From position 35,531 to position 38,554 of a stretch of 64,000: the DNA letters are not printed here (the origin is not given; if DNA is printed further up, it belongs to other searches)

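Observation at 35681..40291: Translationally coupled three-gene module: NTT/TLC-like transporter-HEAT fusion, mini cNMP-binding protein and orphan periplasmic solute-binding lipoprotein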

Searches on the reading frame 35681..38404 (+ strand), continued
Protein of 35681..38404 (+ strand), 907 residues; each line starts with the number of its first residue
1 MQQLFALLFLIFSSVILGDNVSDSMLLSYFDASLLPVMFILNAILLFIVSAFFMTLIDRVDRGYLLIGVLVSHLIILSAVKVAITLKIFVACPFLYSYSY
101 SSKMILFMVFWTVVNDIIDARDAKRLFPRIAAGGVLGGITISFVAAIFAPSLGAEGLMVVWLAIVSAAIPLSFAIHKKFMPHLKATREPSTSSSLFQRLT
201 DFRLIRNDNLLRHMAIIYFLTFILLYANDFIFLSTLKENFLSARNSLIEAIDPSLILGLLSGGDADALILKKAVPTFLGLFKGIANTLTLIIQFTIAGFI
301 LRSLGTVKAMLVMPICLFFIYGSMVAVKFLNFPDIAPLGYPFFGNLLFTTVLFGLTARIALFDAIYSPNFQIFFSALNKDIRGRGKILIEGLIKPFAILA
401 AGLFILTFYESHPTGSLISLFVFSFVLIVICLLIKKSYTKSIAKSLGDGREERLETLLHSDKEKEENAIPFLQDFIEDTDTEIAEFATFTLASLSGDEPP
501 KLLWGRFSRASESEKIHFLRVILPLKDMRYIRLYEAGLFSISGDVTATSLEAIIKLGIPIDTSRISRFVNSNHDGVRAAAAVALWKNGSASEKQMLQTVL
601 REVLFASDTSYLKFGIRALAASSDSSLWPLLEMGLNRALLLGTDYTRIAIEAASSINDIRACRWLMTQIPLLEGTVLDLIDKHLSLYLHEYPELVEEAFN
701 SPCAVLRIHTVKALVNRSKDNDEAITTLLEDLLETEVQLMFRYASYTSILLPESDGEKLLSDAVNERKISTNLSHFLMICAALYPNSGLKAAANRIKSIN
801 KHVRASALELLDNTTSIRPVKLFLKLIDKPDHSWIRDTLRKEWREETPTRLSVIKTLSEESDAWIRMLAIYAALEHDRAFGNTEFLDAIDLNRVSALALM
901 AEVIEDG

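Call 39: find_homologous_proteins(query=A2, max_evalue=0.00001)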
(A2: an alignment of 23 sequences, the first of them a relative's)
Query A2 (23 sequences) (907 aa, profile of the alignment): 38 proteins with E <= 0.00001 among 8000 candidates.
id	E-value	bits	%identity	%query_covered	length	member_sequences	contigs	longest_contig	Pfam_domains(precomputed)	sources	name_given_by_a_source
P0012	0.0e+0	1121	29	96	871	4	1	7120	PF13646.13,PF07690.22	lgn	-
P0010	0.0e+0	1118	29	96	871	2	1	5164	PF13646.13,PF07690.22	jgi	-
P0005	0.0e+0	1104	39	98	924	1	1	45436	PF13646.13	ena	-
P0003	0.0e+0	1072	38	98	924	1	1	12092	PF13646.13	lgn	-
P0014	0.0e+0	1068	28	89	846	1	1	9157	PF13646.13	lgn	-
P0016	0.0e+0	1067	34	55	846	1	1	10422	PF13646.13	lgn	-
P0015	0.0e+0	1065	34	55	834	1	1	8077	PF13646.13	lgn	-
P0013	0.0e+0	1059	27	96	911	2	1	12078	PF13646.13,PF07690.22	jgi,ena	-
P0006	0.0e+0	1044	37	99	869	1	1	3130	PF13646.13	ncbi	ncbi:MAG: hypothetical protein V1913_17810 [Fibrobacterota bacterium]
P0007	0.0e+0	1044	35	96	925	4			PF13646.13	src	-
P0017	0.0e+0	1043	28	87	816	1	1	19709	PF13646.13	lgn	-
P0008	0.0e+0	1023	36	98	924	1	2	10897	PF13646.13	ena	-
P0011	0.0e+0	1013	28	95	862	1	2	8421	PF13646.13,PF07690.22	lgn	-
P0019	4.6e-296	1003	37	44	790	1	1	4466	PF13646.13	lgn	-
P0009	8.2e-294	996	31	98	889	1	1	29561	PF13646.13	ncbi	-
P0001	3.1e-291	987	100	100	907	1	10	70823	PF13646.13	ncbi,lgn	-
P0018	1.1e-244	833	25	88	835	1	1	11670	PF13646.13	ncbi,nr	ncbi:MAG: hypothetical protein HQK83_16285 [Fibrobacteria bacterium]|nr:hypothetical protein [Fibrob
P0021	3.3e-226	772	22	91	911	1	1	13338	PF03219.21,PF13646.13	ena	-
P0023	6.9e-220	751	24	49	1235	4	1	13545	PF02985.29,PF03219.21,PF00027.36,PF13646.13,PF07690.22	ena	-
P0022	6.5e-195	669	25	23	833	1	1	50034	PF03219.21,PF13646.13,PF07690.22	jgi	jgi:ATP/ADP translocase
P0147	5.2e-120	421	21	40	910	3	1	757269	PF02985.29,PF03219.21,PF13513.13,PF01602.27,PF13646.13,PF07690.22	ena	-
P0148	5.1e-90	321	32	12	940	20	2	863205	PF02985.29,PF03219.21,PF13646.13,PF07690.22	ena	-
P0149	1.5e-49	188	23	49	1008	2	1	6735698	PF13646.13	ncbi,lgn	-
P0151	4.1e-35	140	40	6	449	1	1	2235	PF03219.21,PF07690.22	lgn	-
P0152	6.3e-32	129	25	7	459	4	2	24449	PF03219.21,PF07690.22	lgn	-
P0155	8.5e-25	106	42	3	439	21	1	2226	PF03219.21,PF07690.22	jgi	jgi:AAA family ATP:ADP antiporter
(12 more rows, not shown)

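Call 44: search_protein_families(library=pfam, proteins=[P0021, P0147, P0148, P0151, P0152, P0155, P0022], max_evalue=10)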
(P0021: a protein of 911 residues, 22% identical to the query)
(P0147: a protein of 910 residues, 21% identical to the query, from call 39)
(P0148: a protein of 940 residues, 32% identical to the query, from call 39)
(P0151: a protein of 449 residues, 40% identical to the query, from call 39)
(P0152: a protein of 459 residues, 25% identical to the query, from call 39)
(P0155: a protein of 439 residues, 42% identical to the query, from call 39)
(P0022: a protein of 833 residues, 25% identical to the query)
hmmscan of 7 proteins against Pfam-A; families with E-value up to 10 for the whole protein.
P0021 (911 aa): 3 families
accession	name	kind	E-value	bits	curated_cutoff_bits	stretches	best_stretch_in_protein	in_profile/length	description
PF13646.12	HEAT_2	-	4.3e-08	33.8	27.7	2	547-615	8-76/88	HEAT repeats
PF03219.20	TLC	-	9.7e-08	31.7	21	1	110-338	148-388/491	TLC ATP/ADP transporter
PF02985.28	HEAT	-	0.0018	18.8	23.5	1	638-658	4-24/31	HEAT repeat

P0147 (910 aa): 9 families
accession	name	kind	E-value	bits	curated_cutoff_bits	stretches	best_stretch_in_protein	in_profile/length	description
PF13646.12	HEAT_2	-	3.4e-30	104.6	27.7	5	583-652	16-88/88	HEAT repeats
PF02985.28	HEAT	-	2.2e-14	52.6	23.5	5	468-491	2-25/31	HEAT repeat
PF07690.21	MFS_1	-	1.3e-09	37.9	33.4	3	138-322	111-304/347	Major Facilitator Superfamily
PF03219.20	TLC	-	1.9e-09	37.3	21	3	215-309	274-367/491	TLC ATP/ADP transporter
PF13513.12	HEAT_EZ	-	1.1e-06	29.4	27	1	467-492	29-54/55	HEAT-like repeat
PF01602.26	Adaptin_N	-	1.2e-05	24.6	37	1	436-522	80-176/524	Adaptin N terminal region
PF12717.13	Cnd1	-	8.3e-05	23.1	26.4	2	501-579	25-111/162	non-SMC mitotic condensation complex subunit 1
PF00514.29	Arm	-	0.023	15.2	20.6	1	462-490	8-36/41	Armadillo/beta-catenin-like repeat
PF25786.1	HEAT_GCN1_C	-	0.029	14.8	27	1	464-491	65-92/151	GCN1-like, C-terminal HEAT repeats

P0148 (940 aa): 8 families
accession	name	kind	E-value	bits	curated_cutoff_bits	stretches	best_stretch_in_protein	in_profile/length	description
PF13646.12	HEAT_2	-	7e-14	52.3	27.7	5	592-651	14-74/88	HEAT repeats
PF03219.20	TLC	-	6.2e-13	48.8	21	2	117-317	151-370/491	TLC ATP/ADP transporter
PF02985.28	HEAT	-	8.7e-08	32.2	23.5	1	611-636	3-28/31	HEAT repeat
PF07690.21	MFS_1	-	6.5e-06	25.7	33.4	1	59-321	37-291/347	Major Facilitator Superfamily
PF00514.29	Arm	-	0.0061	17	20.6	1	611-635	15-39/41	Armadillo/beta-catenin-like repeat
PF23810.1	DUF7182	-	0.14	12.6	27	1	361-384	36-59/62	Family of unknown function (DUF7182)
PF13513.12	HEAT_EZ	-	1.3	10.1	27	1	605-635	25-55/55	HEAT-like repeat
PF13488.11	Gly-zipper_Omp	-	3.1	8.2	25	0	149-166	13-30/46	Glycine zipper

P0151 (449 aa): 2 families
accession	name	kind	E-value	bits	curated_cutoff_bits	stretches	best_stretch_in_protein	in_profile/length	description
PF07690.21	MFS_1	-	7e-13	48.6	33.4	1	37-334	6-291/347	Major Facilitator Superfamily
PF03219.20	TLC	-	1.9e-05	24.1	21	2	14-111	11-108/491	TLC ATP/ADP transporter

P0152 (459 aa): 4 families
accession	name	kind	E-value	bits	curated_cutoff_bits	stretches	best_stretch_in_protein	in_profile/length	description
PF07690.21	MFS_1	-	1.3e-09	37.9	33.4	1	55-351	22-301/347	Major Facilitator Superfamily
PF03219.20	TLC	-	3e-08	33.4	21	3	347-429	397-481/491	TLC ATP/ADP transporter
PF13347.12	MFS_2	-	0.096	11.6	27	1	68-160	260-349/427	MFS/sugar transport protein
PF01956.21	EMC3_TMCO1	-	0.098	12.9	27.1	1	69-147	87-156/169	Integral membrane protein EMC3/TMCO1-like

P0155 (439 aa): 4 families
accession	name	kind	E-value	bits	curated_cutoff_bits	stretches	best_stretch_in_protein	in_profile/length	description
PF07690.21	MFS_1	-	6.9e-11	42.1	33.4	1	32-337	4-303/347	Major Facilitator Superfamily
PF03219.20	TLC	-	2.8e-06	26.9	21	2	20-114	20-114/491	TLC ATP/ADP transporter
PF10035.14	DUF2179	-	0.12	12.6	22.8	1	349-370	16-37/55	Uncharacterized protein conserved in bacteria (DUF2179)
PF06792.17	UPF0261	-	0.22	11.9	27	1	142-179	82-119/176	Uncharacterised protein family (UPF0261) N-terminal domain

P0022 (833 aa): 3 families
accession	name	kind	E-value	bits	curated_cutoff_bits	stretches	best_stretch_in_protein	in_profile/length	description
PF03219.20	TLC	-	9.5e-19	68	21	3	4-104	8-111/491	TLC ATP/ADP transporter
PF13646.12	HEAT_2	-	2.8e-10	40.8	27.7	2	508-586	9-87/88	HEAT repeats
PF07690.21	MFS_1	-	3.6e-10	39.7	33.4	1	50-332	28-306/347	Major Facilitator Superfamily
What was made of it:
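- On TLC/NTT nucleotide transporter family (Pfam PF03219, TCDB 2.A.12): Its relatives P0022, P0148, P0147 and P0021 do pass, at 68, 48.8, 37.3 and 31.7 bits against a cutoff of 21 (call 44).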

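Call 52: predict_structure(alignment_id=A3)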
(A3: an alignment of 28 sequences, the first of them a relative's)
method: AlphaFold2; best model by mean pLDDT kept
length: 907 residues; sequences in the alignment: 28
mean_pLDDT: 85.1   pTM: 0.73
mean pLDDT of the five models: 85.1, 84.5, 83.1, 81.5, 80.9
residues with pLDDT >= 90: 328; 70-90: 511; 50-70: 51; < 50: 17
segments of 3 or more residues with pLDDT < 50: 449-457, 459-463
pLDDT, mean of each block of 10 residues (from residue 1): 93 93 89 90 90 80 92 95 91 93 91 84 80 92 90 89 96 93 70 68 76 92 94 86 75 67 78 84 92 84 82 95 91 63 73 92 88 78 80 91 91 91 95 86 68 48 60 78 79 83 89 87 85 89 88 79 74 84 83 86 86 88 88 91 87 89 93 86 88 94 90 87 91 92 90 83 89 88 81 79 84 83 81 86 88 92 89 89 88 89 69
secondary structure, 60 per line:
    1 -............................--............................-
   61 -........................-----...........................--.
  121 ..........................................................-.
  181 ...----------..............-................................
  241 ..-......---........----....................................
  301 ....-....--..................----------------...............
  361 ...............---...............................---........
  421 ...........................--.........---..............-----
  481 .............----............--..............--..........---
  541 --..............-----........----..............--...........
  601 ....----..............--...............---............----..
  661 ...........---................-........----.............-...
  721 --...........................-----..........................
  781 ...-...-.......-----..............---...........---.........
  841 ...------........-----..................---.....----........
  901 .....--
elements in order (helices of 4 or more, strands of 3 or more residues): H2-29 H32-59 H62-85 H91-117 H120-178 H180-183 H194-207 H209-242 H244-249 H253-260 H265-304 H306-309 H312-329 H346-375 H379-409 H413-447 H450-458 H462-475 H481-493 H498-509 H512-525 H528-537 H543-556 H562-569 H574-587 H590-604 H609-622 H625-639 H643-654 H659-671 H675-690 H692-699 H704-716 H723-749 H755-783 H789-795 H801-814 H818-828 H832-843 H850-857 H863-880 H884-888 H893-905
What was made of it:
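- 35681..38404 (+): Gene 1: NTT-HEAT protein, 907 aa. AF2 model with pLDDT 85 (call 52).
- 37064..38401 (+): Gene 1 C-terminal domain (aa 462-907): cytoplasmic HEAT/ARM solenoid. An all-helical repeat model (call 52).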

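Call 55: fold_search(model_id=the predicted structure, library=pdb)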
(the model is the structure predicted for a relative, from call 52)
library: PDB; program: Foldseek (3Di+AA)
matches with E <= 10: 1315; with E <= 0.001: 22
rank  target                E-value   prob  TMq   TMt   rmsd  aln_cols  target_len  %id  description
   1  9j3l_A                2.9e-06  1.00  0.38  0.67   5.6       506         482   14  ATP bound Arabidopsis ATP/ADP translocator AtNTT1 (released 2025-03-19)
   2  9j3j_A                2.6e-05  1.00  0.37  0.62   6.9       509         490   14  Arabidopsis ATP/ADP translocator AtNTT1 (released 2025-03-19)
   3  9j3n_A                3.1e-05  1.00  0.34  0.57   8.3       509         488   14  ATP bound Chlamydia pneumoniae ATP/ADP translocator NTT1(Inward open state) (released 2025-03-19)
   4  4rv1_D                3.9e-05  1.00  0.15  0.26  16.8       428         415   16  Crystal Structure of Engineered Protein. Northeast Structural Genomics Consortium (NESG) Target OR497. (released 2014-12-10)
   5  9j3m_A                4.1e-05  1.00  0.38  0.69   5.4       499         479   14  ADP/Pi bound Arabidopsis ATP/ADP translocator AtNTT1 (released 2025-03-19)
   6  4rv1_B                6.5e-05  1.00  0.12  0.22  18.6       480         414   15  Crystal Structure of Engineered Protein. Northeast Structural Genomics Consortium (NESG) Target OR497. (released 2014-12-10)
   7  4rv1_C                7.2e-05  1.00  0.13  0.24  19.9       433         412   15  Crystal Structure of Engineered Protein. Northeast Structural Genomics Consortium (NESG) Target OR497. (released 2014-12-10)
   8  7z8v_D                1.7e-04  1.00  0.17  0.14  25.7       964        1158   11  CAND1-SCF-SKP2 (SKP1deldel) CAND1 engaged SCF rocked (released 2023-04-19)
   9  4b18_A                2.6e-04  1.00  0.12  0.22  18.8       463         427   15  The crystal structure of human Importin alpha 5 with TERT NLS peptide (released 2013-09-04)
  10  7z8r_D                3.4e-04  1.00  0.17  0.14  25.8       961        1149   12  CAND1-CUL1-RBX1 (released 2023-04-19)
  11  6qdl                  4.2e-04  1.00  0.22  0.22  28.6       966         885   11  Molecular features of the UNC-45 chaperone critical for binding and folding muscle myosin (released 2019-10-30)
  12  7jjl_A                4.4e-04  1.00  0.13  0.23  18.1       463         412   13  Crystal structure of Importin Alpha 3 in complex with human LSD1 NLS (released 2020-08-05)
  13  3tj3_A                4.4e-04  1.00  0.12  0.21  19.0       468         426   14  Structure of importin a5 bound to the N-terminus of Nup50 (released 2011-11-30)
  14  6bvv_A                5.6e-04  1.00  0.13  0.21  20.7       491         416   13  Nipah virus W protein C-terminus in complex with Importin alpha 3 (released 2018-07-04)
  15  5mfm_B                6.6e-04  1.00  0.13  0.24  15.1       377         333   12  Designed armadillo repeat protein peptide fusion YIIIM6AII_GS11_(KR)5 (released 2017-09-13)
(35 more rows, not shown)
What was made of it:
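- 35681..37021 (+): Gene 1 N-terminal domain (aa 1-447): 12-TM NTT/TLC-fold transporter-like domain, N-in/C-in. The best PDB fold matches are AtNTT1 and C. pneumoniae NTT1 (E 2.9e-6, TM 0.67-0.69, call 55).
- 37064..38401 (+): Fold matches to importin-alpha, PP2A-A and CAND1 (call 55).
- On SBP-dependent secondary transporters (TRAP/TTT/TAXI-GltS): The membrane domain has an NTT/MFS fold (call 55).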

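Call 69: find_encoding_contigs(protein=P0147, flank=5000, max_places=1)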
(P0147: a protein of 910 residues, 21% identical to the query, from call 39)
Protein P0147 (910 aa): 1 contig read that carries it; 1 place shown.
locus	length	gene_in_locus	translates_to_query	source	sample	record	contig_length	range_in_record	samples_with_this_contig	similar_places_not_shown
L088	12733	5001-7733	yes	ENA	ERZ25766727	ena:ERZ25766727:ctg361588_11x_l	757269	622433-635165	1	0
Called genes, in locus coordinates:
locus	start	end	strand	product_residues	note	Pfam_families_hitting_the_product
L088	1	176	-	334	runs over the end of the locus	PF00872:Transposase_mut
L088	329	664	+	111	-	-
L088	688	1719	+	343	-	PF00665:rve, PF13683:rve_3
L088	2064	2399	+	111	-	-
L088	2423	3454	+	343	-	PF00665:rve, PF13683:rve_3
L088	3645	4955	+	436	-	PF07690:MFS_1 (weak), PF03219:TLC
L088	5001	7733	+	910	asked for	PF03219:TLC (faint), PF07690:MFS_1 (weak), PF01602:Adaptin_N (faint), PF13646:HEAT_2 (weak), PF02985:HEAT (faint), PF13513:HEAT_EZ (faint), PF13646:HEAT_2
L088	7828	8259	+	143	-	PF00027:cNMP_binding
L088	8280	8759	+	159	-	PF00072:Response_reg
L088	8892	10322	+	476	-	PF00089:Trypsin, PF13365:Trypsin_2, PF00595:PDZ (weak), PF13180:PDZ_2, PF17820:PDZ_6 (weak), PF13180:PDZ_2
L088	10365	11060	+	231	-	-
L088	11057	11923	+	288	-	PF03994:DUF350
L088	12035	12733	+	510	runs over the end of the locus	PF01564:Spermine_synth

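Call 70: find_encoding_contigs(protein=P0148, flank=5000, max_places=1)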
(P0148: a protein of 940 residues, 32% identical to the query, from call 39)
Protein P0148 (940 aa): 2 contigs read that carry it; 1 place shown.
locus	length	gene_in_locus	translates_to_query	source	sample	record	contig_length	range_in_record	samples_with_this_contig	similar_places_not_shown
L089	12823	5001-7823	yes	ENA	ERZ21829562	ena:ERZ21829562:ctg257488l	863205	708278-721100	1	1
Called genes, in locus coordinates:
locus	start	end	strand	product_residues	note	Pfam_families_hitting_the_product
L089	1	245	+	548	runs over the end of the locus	-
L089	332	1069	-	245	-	PF04972:BON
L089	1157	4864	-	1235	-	PF07690:MFS_1 (weak), PF03219:TLC, PF01602:Adaptin_N (faint), PF12717:Cnd1 (faint), PF13646:HEAT_2, PF00027:cNMP_binding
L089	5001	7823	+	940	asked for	PF07690:MFS_1 (weak), PF03219:TLC (weak), PF02985:HEAT (faint), PF13646:HEAT_2 (faint)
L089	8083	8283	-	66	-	-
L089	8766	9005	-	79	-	-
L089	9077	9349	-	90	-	-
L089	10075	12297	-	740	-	PF10101:DUF2339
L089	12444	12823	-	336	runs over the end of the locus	-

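Call 71: find_encoding_contigs(protein=P0149, flank=5000, max_places=1)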
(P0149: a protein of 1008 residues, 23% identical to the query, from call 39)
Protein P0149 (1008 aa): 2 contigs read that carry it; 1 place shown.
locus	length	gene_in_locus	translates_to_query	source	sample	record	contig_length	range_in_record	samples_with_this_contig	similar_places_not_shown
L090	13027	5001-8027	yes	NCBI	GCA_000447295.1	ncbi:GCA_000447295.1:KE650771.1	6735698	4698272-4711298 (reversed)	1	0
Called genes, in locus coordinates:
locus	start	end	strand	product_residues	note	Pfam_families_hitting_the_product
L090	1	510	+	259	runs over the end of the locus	PF02463:SMC_N (weak), PF00005:ABC_tran, PF13304:AAA_21 (faint)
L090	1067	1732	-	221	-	PF18306:LDcluster4, PF03641:Lysine_decarbox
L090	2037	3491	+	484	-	-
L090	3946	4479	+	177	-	PF05198:IF3_N, PF00707:IF3_C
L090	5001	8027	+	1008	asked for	PF13646:HEAT_2 (faint)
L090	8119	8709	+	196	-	PF01812:5-FTHF_cyc-lig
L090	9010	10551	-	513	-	PF02638:GHL10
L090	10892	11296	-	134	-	PF13326:PSII_Pbs27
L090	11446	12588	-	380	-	PF04055:Radical_SAM, PF19288:CofH_C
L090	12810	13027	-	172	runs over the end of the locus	PF01797:Y1_Tnp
